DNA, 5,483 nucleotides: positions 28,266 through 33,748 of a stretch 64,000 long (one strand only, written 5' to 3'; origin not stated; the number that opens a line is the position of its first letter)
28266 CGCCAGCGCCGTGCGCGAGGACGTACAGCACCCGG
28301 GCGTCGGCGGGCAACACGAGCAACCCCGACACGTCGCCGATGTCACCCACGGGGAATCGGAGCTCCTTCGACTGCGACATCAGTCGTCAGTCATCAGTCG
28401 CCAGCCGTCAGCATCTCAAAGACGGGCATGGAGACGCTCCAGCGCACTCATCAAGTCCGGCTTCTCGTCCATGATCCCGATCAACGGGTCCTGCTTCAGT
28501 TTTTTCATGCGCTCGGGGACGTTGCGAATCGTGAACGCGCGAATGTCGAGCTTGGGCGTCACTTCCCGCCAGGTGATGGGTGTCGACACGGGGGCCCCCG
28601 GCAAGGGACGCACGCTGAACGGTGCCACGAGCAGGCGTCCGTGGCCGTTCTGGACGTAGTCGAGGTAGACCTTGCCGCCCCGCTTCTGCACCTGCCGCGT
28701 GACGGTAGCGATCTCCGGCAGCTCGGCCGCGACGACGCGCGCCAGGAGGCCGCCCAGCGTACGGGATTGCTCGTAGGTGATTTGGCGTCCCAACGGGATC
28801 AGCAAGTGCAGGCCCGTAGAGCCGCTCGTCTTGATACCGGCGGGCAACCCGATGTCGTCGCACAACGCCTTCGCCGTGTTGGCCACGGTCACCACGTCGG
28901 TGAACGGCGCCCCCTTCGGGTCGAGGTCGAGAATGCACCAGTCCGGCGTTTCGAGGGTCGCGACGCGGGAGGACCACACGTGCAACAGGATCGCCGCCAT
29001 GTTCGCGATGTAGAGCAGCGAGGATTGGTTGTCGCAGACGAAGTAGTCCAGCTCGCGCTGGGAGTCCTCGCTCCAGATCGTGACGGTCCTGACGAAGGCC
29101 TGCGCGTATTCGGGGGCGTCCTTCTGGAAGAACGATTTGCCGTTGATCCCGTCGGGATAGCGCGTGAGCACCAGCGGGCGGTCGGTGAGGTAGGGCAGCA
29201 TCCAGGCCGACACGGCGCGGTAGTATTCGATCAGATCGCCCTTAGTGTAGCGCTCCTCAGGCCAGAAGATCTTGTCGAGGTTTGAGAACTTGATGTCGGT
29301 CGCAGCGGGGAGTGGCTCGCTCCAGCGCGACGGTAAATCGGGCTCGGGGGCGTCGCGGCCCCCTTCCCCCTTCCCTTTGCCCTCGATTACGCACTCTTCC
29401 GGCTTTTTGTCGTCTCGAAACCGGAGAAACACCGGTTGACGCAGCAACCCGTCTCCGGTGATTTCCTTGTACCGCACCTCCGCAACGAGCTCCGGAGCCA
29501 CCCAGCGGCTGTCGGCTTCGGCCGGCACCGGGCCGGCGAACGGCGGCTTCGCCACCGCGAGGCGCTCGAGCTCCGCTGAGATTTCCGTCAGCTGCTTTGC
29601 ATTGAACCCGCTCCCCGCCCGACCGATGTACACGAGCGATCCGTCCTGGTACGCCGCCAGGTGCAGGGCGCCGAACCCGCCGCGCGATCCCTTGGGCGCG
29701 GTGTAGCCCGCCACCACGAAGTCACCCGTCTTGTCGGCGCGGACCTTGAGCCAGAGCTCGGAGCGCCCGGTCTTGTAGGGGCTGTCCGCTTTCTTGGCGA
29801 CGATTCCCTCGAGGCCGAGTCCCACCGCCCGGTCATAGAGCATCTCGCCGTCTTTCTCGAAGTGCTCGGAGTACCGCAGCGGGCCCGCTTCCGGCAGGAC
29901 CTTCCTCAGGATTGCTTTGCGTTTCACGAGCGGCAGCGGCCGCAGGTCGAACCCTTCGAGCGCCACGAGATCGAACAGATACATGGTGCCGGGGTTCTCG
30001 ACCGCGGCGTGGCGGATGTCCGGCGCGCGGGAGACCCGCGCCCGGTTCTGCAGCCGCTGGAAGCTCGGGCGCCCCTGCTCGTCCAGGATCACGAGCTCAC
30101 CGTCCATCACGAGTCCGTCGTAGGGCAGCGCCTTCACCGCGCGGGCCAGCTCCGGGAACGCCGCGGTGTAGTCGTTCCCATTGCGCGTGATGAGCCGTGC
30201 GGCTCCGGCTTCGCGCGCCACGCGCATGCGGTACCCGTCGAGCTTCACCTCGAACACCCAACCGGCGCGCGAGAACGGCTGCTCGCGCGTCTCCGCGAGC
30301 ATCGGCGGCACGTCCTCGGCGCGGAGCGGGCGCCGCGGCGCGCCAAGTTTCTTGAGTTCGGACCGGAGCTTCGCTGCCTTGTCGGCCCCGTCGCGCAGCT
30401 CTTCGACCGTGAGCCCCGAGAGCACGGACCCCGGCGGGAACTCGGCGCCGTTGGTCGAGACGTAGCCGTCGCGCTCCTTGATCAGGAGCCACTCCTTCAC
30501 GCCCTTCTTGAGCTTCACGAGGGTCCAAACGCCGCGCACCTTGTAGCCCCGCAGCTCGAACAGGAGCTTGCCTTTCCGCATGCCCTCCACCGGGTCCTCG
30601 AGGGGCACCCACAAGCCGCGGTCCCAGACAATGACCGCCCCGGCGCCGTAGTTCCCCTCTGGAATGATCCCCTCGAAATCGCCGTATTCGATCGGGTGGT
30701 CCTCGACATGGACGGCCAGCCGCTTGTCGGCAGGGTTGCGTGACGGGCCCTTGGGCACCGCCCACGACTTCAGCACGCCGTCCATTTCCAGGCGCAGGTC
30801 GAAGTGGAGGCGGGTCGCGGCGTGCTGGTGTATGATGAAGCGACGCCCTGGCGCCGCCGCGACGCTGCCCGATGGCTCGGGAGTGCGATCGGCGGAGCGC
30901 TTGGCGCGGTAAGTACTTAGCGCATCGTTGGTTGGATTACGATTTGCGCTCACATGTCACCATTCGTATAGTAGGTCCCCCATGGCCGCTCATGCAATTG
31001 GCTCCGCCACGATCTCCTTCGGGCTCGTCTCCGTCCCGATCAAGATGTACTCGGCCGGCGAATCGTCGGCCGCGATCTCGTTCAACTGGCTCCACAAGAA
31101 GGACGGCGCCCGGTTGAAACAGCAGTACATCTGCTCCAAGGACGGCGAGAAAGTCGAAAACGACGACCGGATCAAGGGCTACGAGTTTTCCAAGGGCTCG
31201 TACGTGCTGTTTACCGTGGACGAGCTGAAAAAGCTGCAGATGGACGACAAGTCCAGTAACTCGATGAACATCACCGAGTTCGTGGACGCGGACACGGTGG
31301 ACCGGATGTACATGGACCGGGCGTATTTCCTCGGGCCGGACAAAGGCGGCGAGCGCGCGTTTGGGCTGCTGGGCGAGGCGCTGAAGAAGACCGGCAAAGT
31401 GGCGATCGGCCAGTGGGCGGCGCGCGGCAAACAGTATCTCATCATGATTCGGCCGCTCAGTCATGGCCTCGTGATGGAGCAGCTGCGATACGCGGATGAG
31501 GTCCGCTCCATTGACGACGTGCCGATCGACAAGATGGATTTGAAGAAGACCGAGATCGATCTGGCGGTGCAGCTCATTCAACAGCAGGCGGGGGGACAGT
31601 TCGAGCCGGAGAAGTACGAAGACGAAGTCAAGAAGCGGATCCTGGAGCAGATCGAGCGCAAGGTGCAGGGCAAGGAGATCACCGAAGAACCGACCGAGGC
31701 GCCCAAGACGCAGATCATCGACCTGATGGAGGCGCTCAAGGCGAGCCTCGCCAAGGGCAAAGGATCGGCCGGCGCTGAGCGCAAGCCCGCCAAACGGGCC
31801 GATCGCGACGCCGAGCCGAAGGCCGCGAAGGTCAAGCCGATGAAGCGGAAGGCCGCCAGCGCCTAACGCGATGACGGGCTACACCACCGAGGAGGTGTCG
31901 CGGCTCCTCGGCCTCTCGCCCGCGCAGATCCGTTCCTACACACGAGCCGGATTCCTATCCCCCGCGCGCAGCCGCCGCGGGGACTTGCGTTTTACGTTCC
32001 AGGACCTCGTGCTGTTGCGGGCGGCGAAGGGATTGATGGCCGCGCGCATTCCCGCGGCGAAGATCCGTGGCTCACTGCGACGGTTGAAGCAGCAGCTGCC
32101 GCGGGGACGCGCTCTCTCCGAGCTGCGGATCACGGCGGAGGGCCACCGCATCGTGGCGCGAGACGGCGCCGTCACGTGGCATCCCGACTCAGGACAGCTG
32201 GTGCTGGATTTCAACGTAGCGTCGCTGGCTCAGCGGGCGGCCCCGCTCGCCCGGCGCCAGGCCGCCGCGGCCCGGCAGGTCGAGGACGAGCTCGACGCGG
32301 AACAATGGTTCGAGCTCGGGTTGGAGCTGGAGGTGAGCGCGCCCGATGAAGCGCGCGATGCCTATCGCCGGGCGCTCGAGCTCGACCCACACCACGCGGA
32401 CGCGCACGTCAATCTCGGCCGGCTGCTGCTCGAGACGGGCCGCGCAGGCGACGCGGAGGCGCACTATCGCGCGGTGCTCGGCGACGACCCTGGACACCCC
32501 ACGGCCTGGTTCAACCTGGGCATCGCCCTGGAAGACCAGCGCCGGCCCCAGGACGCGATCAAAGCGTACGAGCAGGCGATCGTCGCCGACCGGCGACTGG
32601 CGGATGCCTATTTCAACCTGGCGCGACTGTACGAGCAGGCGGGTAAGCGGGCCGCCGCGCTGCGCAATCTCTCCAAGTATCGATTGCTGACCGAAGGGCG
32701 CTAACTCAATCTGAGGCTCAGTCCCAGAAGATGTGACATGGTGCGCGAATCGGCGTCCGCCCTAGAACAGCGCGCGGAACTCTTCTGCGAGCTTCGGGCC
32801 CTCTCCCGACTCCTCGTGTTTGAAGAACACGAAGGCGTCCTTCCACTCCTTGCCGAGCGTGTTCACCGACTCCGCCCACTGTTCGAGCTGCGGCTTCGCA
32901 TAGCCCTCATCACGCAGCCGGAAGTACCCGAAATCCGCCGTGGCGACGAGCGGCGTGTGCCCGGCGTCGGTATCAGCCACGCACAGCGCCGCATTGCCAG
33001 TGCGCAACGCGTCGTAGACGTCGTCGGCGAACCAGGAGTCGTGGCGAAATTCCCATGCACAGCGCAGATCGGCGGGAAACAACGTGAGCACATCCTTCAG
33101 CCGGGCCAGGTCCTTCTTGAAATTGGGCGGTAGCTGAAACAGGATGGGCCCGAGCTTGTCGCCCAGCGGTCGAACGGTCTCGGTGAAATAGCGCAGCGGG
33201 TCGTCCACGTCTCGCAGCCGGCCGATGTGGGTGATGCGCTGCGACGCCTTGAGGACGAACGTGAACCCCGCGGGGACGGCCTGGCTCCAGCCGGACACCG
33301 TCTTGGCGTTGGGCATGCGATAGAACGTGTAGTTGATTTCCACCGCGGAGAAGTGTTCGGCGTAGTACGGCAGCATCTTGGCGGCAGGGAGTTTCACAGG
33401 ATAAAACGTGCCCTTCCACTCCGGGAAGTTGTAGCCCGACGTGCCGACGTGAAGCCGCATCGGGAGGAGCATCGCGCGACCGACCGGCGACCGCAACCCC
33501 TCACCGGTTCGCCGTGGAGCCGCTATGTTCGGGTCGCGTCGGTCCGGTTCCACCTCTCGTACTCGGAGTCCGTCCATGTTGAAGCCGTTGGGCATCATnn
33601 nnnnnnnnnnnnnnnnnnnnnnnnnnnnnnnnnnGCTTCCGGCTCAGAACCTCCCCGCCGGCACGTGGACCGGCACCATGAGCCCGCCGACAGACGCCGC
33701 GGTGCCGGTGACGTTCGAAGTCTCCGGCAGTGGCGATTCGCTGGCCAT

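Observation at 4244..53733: A family of elements built from tandem heptamer repeats, often as long hairpins (six copies in 64 kb)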

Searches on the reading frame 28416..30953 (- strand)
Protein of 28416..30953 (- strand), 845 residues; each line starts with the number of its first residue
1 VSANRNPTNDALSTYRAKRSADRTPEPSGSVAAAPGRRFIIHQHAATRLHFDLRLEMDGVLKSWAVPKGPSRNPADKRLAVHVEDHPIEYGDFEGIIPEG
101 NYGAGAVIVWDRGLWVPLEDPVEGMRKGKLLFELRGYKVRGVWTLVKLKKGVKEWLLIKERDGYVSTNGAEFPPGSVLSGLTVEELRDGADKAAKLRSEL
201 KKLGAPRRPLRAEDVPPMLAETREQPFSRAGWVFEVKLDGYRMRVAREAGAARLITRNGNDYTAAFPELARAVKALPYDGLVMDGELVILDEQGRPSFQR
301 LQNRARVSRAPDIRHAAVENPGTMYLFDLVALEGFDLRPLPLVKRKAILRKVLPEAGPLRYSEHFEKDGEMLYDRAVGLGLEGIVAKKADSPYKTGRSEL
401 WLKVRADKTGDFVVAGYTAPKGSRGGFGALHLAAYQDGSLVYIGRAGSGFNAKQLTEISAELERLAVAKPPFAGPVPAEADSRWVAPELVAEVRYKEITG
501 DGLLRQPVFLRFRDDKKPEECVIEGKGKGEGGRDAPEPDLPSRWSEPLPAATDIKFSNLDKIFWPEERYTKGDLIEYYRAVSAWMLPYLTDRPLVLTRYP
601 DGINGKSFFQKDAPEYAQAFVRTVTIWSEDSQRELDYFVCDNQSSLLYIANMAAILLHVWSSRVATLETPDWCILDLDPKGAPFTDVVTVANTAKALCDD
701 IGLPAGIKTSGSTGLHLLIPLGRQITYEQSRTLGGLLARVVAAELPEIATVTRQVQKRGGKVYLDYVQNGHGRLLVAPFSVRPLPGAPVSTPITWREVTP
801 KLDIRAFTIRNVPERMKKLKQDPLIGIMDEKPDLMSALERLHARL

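Call 18: search_protein_families(library=pfam, proteins=[window:28416-30953:-])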
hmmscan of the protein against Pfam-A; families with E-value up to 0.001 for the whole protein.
window:28416-30953:- (845 aa): 6 families
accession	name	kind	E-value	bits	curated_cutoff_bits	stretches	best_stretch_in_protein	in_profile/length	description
PF21686.3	LigD_Prim-Pol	-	3e-85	286.3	27.4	1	570-823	1-253/254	LigD, primase-polymerase domain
PF13298.12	LigD_N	-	4.9e-42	142.9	31.1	1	42-147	1-107/107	DNA Ligase D 3'-phosphoesterase domain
PF01068.26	DNA_ligase_A_M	-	1.7e-32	113.2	26.2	1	217-404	1-203/204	ATP dependent DNA ligase domain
PF04679.21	DNA_ligase_A_C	-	1.8e-30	105.7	27.5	1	424-516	2-94/94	ATP dependent DNA ligase C terminal region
PF09414.15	RNA_ligase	-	3.7e-06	27.6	27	1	232-404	3-170/171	RNA ligase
PF01896.25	DNA_primase_S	-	5.6e-06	27.3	26.8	1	676-795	2-163/163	DNA primase small subunit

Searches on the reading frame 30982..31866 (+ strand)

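Call 78: search_protein_families(library=pfam, proteins=[window:30982-31866:+], max_evalue=0.00001)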
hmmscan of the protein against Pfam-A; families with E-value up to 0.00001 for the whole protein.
window:30982-31866:+ (294 aa): 1 family
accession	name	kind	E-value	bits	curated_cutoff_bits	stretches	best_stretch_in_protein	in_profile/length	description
PF02735.22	Ku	-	7.1e-49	166.7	25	1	12-193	1-189/190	Ku70/Ku80 beta-barrel domain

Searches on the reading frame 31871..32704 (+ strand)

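Call 78: search_protein_families(library=pfam, proteins=[window:31871-32704:+], max_evalue=0.00001)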
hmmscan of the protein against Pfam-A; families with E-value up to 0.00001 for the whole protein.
window:31871-32704:+ (277 aa): 15 families
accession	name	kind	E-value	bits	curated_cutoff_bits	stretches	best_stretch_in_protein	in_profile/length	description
PF13432.12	TPR_16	-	1.7e-24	86.3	32.7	2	158-210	13-65/65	Tetratricopeptide repeat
PF13431.12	TPR_17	-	4.2e-19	67.6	24.4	1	164-196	1-33/34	Tetratricopeptide repeat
PF07719.23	TPR_2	-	1.1e-18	66.2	27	1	211-239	2-30/34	Tetratricopeptide repeat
PF00515.34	TPR_1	-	8.7e-18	63.8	27.8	1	211-237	2-28/34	Tetratricopeptide repeat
PF13414.12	TPR_11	-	1.8e-17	63.1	26.8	1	159-190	11-42/42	TPR repeat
PF14559.12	TPR_19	-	1.7e-16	60.7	25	1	157-213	6-62/68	Tetratricopeptide repeat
PF13181.12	TPR_8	-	1.4e-15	56.5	25.7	0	211-237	2-28/34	Tetratricopeptide repeat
PF13411.12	MerR_1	-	2.1e-12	47.4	21.6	1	4-71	1-68/69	MerR HTH family regulatory protein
PF13424.12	TPR_12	-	2.8e-11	43.9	30.1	0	198-237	32-72/77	Tetratricopeptide repeat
PF13428.12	TPR_14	-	3e-11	43.3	23.5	0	177-217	2-42/44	Tetratricopeptide repeat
PF23914.1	TPR_CcmH_CycH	-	1.8e-09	38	42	1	139-235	46-146/158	Cytochrome c-type biogenesis protein H TPR domain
PF13176.12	TPR_7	-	6.6e-09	35.6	27.9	0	212-241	1-32/36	Tetratricopeptide repeat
PF00376.29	MerR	-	1.4e-08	34.8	28.2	1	5-37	1-34/38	MerR family regulatory protein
PF13174.12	TPR_6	-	3.3e-08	34.1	26.3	0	212-237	2-27/33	Tetratricopeptide repeat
PF12728.13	HTH_17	-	1.4e-07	32.1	27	1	4-47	2-44/51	Helix-turn-helix domain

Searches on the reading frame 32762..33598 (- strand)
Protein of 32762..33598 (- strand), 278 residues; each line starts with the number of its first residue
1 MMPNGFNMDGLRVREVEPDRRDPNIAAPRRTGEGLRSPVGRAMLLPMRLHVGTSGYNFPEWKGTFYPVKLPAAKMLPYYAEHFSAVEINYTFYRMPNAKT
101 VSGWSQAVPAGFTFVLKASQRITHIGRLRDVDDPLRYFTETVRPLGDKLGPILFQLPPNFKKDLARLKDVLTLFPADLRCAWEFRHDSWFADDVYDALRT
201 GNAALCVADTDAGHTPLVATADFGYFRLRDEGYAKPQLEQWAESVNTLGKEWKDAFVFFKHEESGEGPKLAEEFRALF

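Call 79: search_protein_families(library=pfam, proteins=[window:32762-33598:-], max_evalue=0.00001)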
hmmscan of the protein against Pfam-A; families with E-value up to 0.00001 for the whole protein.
window:32762-33598:- (278 aa): 1 family
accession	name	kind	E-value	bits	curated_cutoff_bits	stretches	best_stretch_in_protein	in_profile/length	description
PF01904.24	DUF72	-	5e-66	223.3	25.3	1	66-276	1-216/217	Protein of unknown function DUF72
